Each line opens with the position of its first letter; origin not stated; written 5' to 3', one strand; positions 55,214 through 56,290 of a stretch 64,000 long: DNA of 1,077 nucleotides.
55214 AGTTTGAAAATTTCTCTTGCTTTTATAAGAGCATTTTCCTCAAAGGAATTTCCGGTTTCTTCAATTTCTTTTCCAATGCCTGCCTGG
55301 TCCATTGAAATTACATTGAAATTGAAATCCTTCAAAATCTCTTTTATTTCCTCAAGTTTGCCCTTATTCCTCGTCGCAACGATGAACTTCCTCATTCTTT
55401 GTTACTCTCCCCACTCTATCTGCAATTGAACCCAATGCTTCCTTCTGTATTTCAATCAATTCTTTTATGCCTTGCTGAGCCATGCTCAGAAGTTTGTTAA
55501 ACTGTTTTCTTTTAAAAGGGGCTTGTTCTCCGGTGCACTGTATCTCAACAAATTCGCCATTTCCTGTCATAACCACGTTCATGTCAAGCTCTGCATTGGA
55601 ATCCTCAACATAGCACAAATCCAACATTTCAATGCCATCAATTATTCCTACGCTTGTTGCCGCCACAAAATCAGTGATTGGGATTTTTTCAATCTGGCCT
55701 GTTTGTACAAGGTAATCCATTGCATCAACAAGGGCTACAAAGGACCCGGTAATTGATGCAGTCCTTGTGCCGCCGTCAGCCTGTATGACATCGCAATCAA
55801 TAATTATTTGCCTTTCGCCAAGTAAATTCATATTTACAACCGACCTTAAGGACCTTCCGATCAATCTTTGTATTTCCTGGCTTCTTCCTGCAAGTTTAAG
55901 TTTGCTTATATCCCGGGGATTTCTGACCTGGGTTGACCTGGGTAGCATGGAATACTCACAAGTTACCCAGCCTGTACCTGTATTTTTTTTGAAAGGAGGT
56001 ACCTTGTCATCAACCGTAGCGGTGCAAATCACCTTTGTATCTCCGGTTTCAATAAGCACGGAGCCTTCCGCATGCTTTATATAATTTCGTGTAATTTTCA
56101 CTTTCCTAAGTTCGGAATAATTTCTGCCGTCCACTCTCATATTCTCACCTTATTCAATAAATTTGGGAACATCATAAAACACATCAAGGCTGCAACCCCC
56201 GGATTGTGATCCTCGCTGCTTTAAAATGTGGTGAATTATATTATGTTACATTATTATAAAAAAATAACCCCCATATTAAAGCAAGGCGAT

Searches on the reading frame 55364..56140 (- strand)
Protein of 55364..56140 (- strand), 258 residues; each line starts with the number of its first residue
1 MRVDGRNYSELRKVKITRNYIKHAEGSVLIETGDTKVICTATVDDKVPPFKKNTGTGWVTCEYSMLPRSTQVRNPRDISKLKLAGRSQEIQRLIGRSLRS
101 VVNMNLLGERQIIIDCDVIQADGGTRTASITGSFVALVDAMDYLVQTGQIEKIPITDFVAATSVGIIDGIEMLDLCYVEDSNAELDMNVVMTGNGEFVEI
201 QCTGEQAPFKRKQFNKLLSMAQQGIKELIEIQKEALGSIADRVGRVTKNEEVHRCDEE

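Call 20: search_protein_families(library=pfam, proteins=[window:55364-56140:-], max_evalue=0.00001)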
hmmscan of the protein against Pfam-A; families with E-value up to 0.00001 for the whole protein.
window:55364-56140:- (258 aa): 2 families
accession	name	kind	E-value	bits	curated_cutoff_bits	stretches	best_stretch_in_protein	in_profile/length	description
PF01138.27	RNase_PH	-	2.8e-29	102.6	25.5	1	10-140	1-127/130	3' exoribonuclease family, domain 1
PF03725.20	RNase_PH_C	-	5e-11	42.8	20.8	1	157-224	1-67/67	3' exoribonuclease family, domain 2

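Call 71: find_encoding_contigs(protein=window:55364-56140:-, flank=1000, max_places=5)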
Protein window:55364-56140:- (258 aa): 17 contigs read that carry it; 5 places shown.
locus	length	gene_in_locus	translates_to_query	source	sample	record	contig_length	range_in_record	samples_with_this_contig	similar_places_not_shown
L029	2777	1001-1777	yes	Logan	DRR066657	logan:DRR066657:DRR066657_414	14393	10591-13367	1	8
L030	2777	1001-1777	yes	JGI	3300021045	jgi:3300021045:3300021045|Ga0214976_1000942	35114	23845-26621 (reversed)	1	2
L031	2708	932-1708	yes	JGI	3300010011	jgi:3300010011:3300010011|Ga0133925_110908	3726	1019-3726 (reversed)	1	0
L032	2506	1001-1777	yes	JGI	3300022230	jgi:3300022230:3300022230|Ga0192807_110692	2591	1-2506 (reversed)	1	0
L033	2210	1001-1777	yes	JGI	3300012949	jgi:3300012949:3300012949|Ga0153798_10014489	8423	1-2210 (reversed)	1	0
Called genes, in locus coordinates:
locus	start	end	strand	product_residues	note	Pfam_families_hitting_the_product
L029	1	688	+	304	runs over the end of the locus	PF02311:AraC_binding, PF00165:HTH_AraC, PF12833:HTH_18, PF00165:HTH_AraC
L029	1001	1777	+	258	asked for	PF01138:RNase_PH, PF03725:RNase_PH_C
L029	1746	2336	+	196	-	PF01725:Ham1p_like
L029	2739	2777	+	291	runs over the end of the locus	-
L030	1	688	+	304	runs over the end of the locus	PF02311:AraC_binding, PF00165:HTH_AraC, PF12833:HTH_18, PF00165:HTH_AraC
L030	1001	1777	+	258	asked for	PF01138:RNase_PH, PF03725:RNase_PH_C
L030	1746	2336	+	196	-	PF01725:Ham1p_like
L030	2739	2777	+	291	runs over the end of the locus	-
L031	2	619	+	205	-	PF00165:HTH_AraC, PF12833:HTH_18, PF00165:HTH_AraC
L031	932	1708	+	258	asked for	PF01138:RNase_PH, PF03725:RNase_PH_C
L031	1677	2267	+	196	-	PF01725:Ham1p_like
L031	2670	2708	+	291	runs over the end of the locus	-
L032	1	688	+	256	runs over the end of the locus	?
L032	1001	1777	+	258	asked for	PF01138:RNase_PH, PF03725:RNase_PH_C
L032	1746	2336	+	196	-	PF01725:Ham1p_like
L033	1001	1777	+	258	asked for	PF01138:RNase_PH, PF03725:RNase_PH_C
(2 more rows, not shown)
